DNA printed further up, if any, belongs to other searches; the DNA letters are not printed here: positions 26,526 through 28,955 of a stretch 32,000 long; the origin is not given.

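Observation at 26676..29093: Orphan metallophosphoesterase fusion protein plus a 72-aa ORF as cargo next to the integrase: candidate undescribed defence or signalling module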

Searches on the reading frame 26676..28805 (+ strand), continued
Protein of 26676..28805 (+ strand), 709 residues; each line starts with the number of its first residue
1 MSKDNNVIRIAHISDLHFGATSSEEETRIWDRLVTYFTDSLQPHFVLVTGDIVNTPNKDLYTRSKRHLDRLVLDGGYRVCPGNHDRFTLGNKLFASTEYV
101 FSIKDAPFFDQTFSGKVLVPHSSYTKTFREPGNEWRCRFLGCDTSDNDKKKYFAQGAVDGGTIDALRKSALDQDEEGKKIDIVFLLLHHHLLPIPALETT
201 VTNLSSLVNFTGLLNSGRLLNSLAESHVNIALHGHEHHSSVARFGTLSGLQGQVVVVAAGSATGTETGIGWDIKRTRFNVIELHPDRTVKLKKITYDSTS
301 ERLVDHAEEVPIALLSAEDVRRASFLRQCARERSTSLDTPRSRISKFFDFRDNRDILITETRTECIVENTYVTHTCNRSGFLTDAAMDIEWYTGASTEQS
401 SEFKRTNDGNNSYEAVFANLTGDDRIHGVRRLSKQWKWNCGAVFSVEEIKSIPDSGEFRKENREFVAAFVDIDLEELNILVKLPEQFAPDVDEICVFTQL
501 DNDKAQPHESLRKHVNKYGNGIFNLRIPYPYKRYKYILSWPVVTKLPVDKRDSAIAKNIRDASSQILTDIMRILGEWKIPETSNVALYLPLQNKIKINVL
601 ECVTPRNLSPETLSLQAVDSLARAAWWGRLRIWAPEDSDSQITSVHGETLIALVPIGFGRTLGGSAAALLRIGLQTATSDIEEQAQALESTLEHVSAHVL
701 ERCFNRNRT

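Call 12: find_related_loci(query=A1, collection=genome_contigs, flank=10000)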
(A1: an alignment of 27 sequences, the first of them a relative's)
Query A1 (709 aa) in genome_contigs; peptide patterns used: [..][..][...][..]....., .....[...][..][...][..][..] (x = any residue, [..] = any of these).
424 stretches matched a pattern; 31 encode a relative of the query (tblastn E <= 1e-3); 30 distinct loci.
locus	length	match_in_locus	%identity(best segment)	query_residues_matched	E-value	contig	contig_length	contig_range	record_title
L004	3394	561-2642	39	8-692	1e-152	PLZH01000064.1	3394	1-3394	MAG: Burkholderiales bacterium isolate palsa_1002 73.20120700_P3D.169_contig_235737, whole genome shotgun sequence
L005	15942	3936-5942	35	6-676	4e-110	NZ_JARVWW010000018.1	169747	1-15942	Bradyrhizobium sp. SSUT77 NODE_18_length_169747_cov_14.449699, whole genome shotgun sequence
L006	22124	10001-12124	29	8-699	3e-84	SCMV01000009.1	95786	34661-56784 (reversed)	Comamonadaceae bacterium 2PF NODE_9_length_95786_cov_17.327511, whole genome shotgun sequence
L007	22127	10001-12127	31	2-688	1e-81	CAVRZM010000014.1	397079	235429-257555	MAG: uncultured beta proteobacterium isolate MFD05942.bin.2.258 genome assembly, contig: contig_57093, whole genome shot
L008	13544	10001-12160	31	6-692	4e-81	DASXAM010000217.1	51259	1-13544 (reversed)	MAG TPA_asm: Stellaceae bacterium isolate SMAG_U3766 k141_489189, whole genome shotgun sequence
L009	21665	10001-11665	32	8-554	7e-81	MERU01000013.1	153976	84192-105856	MAG: Burkholderiales bacterium RIFCSPHIGHO2_01_FULL_63_240 rifcsphigho2_01_scaffold_93, whole genome shotgun sequence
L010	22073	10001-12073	29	6-680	6e-77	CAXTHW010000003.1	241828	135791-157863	MAG TPA_asm: uncultured Rubrivivax sp. isolate public_SRR11456921_metawrap_bin.11 genome assembly, contig: public_SRR114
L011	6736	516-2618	29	2-697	1e-76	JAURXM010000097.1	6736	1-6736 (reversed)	MAG: Aquabacterium sp. isolate E10_maxbin.049_sub E10_k141_47647, whole genome shotgun sequence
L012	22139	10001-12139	28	6-709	5e-74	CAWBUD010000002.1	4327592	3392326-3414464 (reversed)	MAG: uncultured beta proteobacterium isolate MFD00822.bin.1.215 genome assembly, contig: contig_33967, whole genome shot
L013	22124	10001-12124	29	7-692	1e-72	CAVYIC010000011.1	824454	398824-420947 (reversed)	MAG: uncultured proteobacterium isolate MFD05176.bin.2.46 genome assembly, contig: contig_6635, whole genome shotgun seq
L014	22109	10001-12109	29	8-688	1e-72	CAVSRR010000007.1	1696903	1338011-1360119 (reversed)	MAG: uncultured beta proteobacterium isolate MFD05521.bin.2.84 genome assembly, contig: contig_61174, whole genome shotg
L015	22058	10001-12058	30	8-680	6e-72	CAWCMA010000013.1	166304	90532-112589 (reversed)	MAG: uncultured delta proteobacterium isolate MFD05502.bin.1.141 genome assembly, contig: contig_68691, whole genome sho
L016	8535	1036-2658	30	8-550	5e-58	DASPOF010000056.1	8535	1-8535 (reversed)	MAG TPA_asm: Candidatus Binataceae bacterium isolate SMAG_U12140 k141_73623, whole genome shotgun sequence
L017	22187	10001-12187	26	10-683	1e-53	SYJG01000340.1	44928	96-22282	MAG: Planctomyces sp. isolate F1-80-MAGs005 F1-80__c484008, whole genome shotgun sequence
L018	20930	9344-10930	29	9-548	4e-57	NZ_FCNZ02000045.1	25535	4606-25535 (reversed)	Caballeronia telluris isolate LMG 22936, whole genome shotgun sequence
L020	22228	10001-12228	26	10-683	3e-38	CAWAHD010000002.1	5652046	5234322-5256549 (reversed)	MAG: uncultured Isosphaeraceae bacterium isolate MFD02248.bin.2.64 genome assembly, contig: contig_17005, whole genome s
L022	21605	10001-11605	30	1-542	3e-57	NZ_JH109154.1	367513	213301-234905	Methylobacter tundripaludum SV96 Mettuscaffold_3, whole genome shotgun sequence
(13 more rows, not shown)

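Call 39: search_solved_structures(query=A1, max_evalue=0.01)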
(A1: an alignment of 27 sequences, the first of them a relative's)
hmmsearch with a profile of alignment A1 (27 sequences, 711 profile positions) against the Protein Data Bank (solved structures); distinct sequences matched with E-value up to 0.01: 11.
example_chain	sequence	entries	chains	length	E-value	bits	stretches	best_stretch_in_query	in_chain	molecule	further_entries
2dxl_A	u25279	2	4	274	4.7e-07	31.6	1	6-84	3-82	Phosphohydrolase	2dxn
2zo9_B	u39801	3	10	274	4.7e-07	31.6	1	6-84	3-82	Phosphohydrolase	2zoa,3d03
4o24_A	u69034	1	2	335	5.7e-06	28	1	4-85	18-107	Exonuclease, putative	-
2q8u_A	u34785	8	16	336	5.8e-06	28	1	4-85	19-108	Exonuclease, putative | Nuclease SbcCD subunit D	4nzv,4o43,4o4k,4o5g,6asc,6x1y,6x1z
3qg5_C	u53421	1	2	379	1.3e-05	26.8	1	5-85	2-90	Mre11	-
2xmo_A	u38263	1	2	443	0.00015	23.3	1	33-240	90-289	LMO2642 PROTEIN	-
3thn_A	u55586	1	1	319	0.00084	20.8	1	5-85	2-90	Exonuclease, putative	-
4hd0_A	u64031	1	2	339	0.00092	20.7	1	4-95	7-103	DNA double-strand break repair protein Mre11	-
3tho_B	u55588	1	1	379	0.0011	20.4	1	5-84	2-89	Exonuclease, putative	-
1ii7_A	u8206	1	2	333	0.0014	20.1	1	5-95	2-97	Mre11 nuclease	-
3dsc_A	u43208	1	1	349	0.0015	20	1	5-95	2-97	DNA double-strand break repair protein mre11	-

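Call 40: find_encoding_contigs(protein=P0004, flank=10000, max_places=2)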
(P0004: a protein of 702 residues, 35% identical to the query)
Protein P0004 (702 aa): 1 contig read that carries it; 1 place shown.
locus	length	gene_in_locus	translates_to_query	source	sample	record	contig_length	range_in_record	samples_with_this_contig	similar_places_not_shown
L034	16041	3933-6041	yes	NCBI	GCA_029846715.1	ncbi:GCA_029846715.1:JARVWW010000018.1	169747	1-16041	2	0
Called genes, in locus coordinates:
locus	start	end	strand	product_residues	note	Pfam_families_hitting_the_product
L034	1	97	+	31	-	?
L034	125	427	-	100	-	PF04326:SLFN_AlbA_2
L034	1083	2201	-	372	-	PF00589:Phage_integrase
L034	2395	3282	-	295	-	-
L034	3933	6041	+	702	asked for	PF00149:Metallophos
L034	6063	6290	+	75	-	-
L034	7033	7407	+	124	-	-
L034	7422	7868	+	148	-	PF01381:HTH_3 (weak)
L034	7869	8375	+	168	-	-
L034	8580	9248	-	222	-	PF00239:Resolvase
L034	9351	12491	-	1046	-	PF04313:HSDR_N, PF00270:DEAD (weak), PF04851:ResIII, PF18766:SWI2_SNF2, PF22679:T1R_D3-like, PF11867:T1RH-like_C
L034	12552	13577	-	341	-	PF13289:SIR2_2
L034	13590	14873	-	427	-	PF01420:Methylase_S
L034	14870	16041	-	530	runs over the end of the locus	PF12161:HsdM_N, PF02384:N6_Mtase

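Call 41: find_encoding_contigs(protein=P0017, flank=10000, max_places=2)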
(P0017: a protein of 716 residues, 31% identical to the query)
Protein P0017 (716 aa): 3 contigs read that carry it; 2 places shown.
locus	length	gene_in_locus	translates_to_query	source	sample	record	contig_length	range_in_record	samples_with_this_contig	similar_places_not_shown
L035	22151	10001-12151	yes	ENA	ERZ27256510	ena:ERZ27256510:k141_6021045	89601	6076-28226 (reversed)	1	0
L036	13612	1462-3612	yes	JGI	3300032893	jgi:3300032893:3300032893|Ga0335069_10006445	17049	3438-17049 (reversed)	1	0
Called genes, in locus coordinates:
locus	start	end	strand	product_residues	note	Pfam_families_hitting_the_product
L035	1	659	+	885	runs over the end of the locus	PF01411:tRNA-synt_2c, PF07973:tRNA_SAD, PF02272:DHHA1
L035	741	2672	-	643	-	PF13181:TPR_8 (faint), PF13414:TPR_11 (faint), PF13428:TPR_14 (faint), PF13424:TPR_12 (faint), PF13371:TPR_9 (weak), PF13432:TPR_16 (weak), PF23914:TPR_CcmH_CycH, PF14559:TPR_19 (weak), +3 more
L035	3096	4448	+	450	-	PF08811:DUF1800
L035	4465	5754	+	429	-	PF07394:DUF1501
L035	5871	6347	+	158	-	PF01613:Flavin_Reduct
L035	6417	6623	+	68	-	PF01192:RNA_pol_Rpb6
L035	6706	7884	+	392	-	PF00140:Sigma70_r1_2, PF04542:Sigma70_r2, PF04539:Sigma70_r3 (weak), PF04545:Sigma70_r4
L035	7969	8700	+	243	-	PF00994:MoCF_biosynth, PF24102:FLAD1_M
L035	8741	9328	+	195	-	-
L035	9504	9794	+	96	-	PF03960:ArsC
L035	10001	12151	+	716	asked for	PF00149:Metallophos, PF12850:Metallophos_2 (faint)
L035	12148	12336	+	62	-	-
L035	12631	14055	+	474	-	PF01425:Amidase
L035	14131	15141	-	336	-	PF00126:HTH_1, PF03466:LysR_substrate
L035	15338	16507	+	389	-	PF02771:Acyl-CoA_dh_N, PF02770:Acyl-CoA_dh_M, PF00441:Acyl-CoA_dh_1, PF08028:Acyl-CoA_dh_2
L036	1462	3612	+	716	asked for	PF00149:Metallophos, PF12850:Metallophos_2 (faint)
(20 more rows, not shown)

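Call 42: find_encoding_contigs(protein=P0003, flank=10000, max_places=2)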
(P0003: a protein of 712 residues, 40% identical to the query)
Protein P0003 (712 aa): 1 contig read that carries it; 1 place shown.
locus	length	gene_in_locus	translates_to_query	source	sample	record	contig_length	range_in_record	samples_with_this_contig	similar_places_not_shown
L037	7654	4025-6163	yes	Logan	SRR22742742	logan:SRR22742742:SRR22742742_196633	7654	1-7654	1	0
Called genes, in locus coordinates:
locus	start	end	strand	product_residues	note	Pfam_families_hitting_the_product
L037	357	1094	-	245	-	-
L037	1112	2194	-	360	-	PF04055:Radical_SAM, PF13186:SPASM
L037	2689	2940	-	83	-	-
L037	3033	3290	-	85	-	-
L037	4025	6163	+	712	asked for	PF00149:Metallophos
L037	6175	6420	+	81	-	-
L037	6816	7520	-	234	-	PF03887:YfbU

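Call 50: search_protein_families(library=pfam, alignment_id=A5, max_evalue=0.00001)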
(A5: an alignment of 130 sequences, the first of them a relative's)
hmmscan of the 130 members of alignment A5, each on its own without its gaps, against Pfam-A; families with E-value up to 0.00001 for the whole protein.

A. member 1, L005:1083-2198:- (371 aa): 1 family
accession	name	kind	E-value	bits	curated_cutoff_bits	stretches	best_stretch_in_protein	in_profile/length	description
PF00589.27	Phage_integrase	-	1.7e-26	93.5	27.1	1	180-346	3-170/172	Phage integrase family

B. families by the number of members that match (of 130 scanned): 140 families (the first 25 are shown)
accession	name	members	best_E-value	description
PF00072.30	Response_reg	3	5.9e-26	Response regulator receiver domain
PF00563.25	EAL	2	2.5e-74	EAL domain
PF00535.33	Glycos_transf_2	2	5.9e-29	Glycosyl transferase family 2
PF00589.27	Phage_integrase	2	1.7e-26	Phage integrase family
PF12710.13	HAD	2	7.5e-26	haloacid dehalogenase-like hydrolase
PF00691.25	OmpA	2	1.6e-16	OmpA family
PF13426.13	PAS_9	2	1e-12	PAS domain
PF00989.32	PAS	2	1.9e-12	PAS fold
PF00270.35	DEAD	2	3.9e-06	DEAD/DEAH box helicase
PF02347.22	GDC-P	1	4.4e-195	Glycine cleavage system P-protein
PF09364.15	XFP_N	1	1e-173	XFP N-terminal domain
PF11867.13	T1RH-like_C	1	8.6e-121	Type I restriction enzyme HindI endonuclease subunit-like, C-terminal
PF00909.26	Ammonium_transp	1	6.4e-116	Ammonium Transporter Family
PF05960.17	DUF885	1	2.9e-103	Bacterial protein of unknown function (DUF885)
PF02374.21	ArsA_ATPase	1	1.2e-99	Anion-transporting ATPase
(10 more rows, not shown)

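Call 51: search_protein_families(library=padloc, alignment_id=A5, max_evalue=1e-10)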
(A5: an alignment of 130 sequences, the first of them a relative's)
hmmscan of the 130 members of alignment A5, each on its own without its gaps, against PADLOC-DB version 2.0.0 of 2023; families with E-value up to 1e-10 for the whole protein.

A. member 1, L005:1083-2198:- (371 aa): 0 families

B. families by the number of members that match (of 130 scanned): 53 families (the first 25 are shown)
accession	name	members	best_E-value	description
PDLC03040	REase_I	1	0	Type I restriction enzyme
PDLC00598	ZorA1|ZorA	1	4.6e-202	MotA/ExbB/TolQ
PDLC02842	DpdE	1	7.8e-184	DpdE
PDLC02850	DpdE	1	1e-114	DpdE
PDLC00599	ZorA1|ZorA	1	2e-114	MotA/ExbB/TolQ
PDLC02845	DpdE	1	2.4e-113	DpdE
PDLC02851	DpdE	1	1.2e-111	DpdE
PDLC02849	DpdE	1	2.2e-111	DpdE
PDLC00633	ZorD1|ZorD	1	2.9e-108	"SWI2/SNF2 helicase, Mrr-like nuclease"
PDLC01995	RtcR_PspF2--CARF_AAA_HTH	1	1.9e-105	-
PDLC00611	ZorB1|ZorB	1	1.4e-102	MotB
PDLC00603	ZorA1|ZorA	1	1e-97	MotA/ExbB/TolQ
PDLC00629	ZorD1|ZorD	1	4e-94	"SWI2/SNF2 helicase, Mrr-like nuclease"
PDLC00632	ZorD1|ZorD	1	1.5e-92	"SWI2/SNF2 helicase, Mrr-like nuclease"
PDLC00634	ZorD1|ZorD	1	5.3e-85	"SWI2/SNF2 helicase, Mrr-like nuclease"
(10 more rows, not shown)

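Call 52: search_protein_families(library=padloc, proteins=[L017:13822-17058:-, L020:4742-6847:-, L006:4515-7976:+, L007:4848-8573:-, L012:12433-16446:-, L012:16449-18311:-, L010:12461-15124:-, L012:7194-9971:+, L014:1061-4195:-, L008:6837-9749:-], max_evalue=1e-8)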
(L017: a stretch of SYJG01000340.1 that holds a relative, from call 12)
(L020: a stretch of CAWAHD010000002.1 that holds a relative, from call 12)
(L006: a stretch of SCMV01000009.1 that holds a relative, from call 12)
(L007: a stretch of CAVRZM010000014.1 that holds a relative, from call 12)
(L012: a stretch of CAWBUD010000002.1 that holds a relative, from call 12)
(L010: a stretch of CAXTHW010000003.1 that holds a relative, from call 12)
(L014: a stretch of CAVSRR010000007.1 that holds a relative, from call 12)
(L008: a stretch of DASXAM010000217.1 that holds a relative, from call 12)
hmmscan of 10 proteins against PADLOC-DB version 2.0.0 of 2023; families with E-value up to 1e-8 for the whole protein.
L017:13822-17058:- (1078 aa): 0 families

L020:4742-6847:- (701 aa): 0 families

L006:4515-7976:+ (1154 aa): 0 families

L007:4848-8573:- (1241 aa): 0 families

L012:12433-16446:- (1337 aa): 0 families

L012:16449-18311:- (620 aa): 0 families

L010:12461-15124:- (887 aa): 24 families
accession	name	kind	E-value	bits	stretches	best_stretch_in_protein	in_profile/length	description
PDLC02842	DpdE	-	7.8e-184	611.4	1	389-884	671-1173/1176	DpdE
PDLC02850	DpdE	-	1e-114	382.7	1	357-883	756-1261/1282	DpdE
PDLC02845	DpdE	-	2.4e-113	378.1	1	409-866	833-1276/1293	DpdE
PDLC02851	DpdE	-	1.2e-111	372.2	1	398-882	574-1054/1055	DpdE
PDLC02849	DpdE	-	2.2e-111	371.5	1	400-882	382-851/857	DpdE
PDLC00633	ZorD1|ZorD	-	2.9e-108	361.2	1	410-862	434-884/908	"SWI2/SNF2 helicase, Mrr-like nuclease"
PDLC00629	ZorD1|ZorD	-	4e-94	314.4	1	401-844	464-931/1012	"SWI2/SNF2 helicase, Mrr-like nuclease"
PDLC00632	ZorD1|ZorD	-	1.5e-92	309.2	1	417-863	591-1080/1101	"SWI2/SNF2 helicase, Mrr-like nuclease"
PDLC00634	ZorD1|ZorD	-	5.3e-85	284.1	1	403-863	478-969/1208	"SWI2/SNF2 helicase, Mrr-like nuclease"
PDLC00631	ZorD1|ZorD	-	3.1e-81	271.6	1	417-837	439-878/1071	"SWI2/SNF2 helicase, Mrr-like nuclease"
PDLC02848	DpdE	-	1.7e-69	232.7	1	357-751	308-682/856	DpdE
PDLC00628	ZorD1|ZorD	-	7.3e-63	210.7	1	409-841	502-945/1171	"SWI2/SNF2 helicase, Mrr-like nuclease"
PDLC00627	ZorD1|ZorD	-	1e-57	193.8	1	514-839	606-961/1006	"SWI2/SNF2 helicase, Mrr-like nuclease"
PDLC02854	DpdE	-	6.7e-56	187.7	1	419-878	579-1073/1083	DpdE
PDLC02852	DpdE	-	1.9e-38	130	2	715-861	710-855/905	DpdE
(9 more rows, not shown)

L012:7194-9971:+ (926 aa): 0 families

L014:1061-4195:- (1044 aa): 0 families

L008:6837-9749:- (970 aa): 0 families
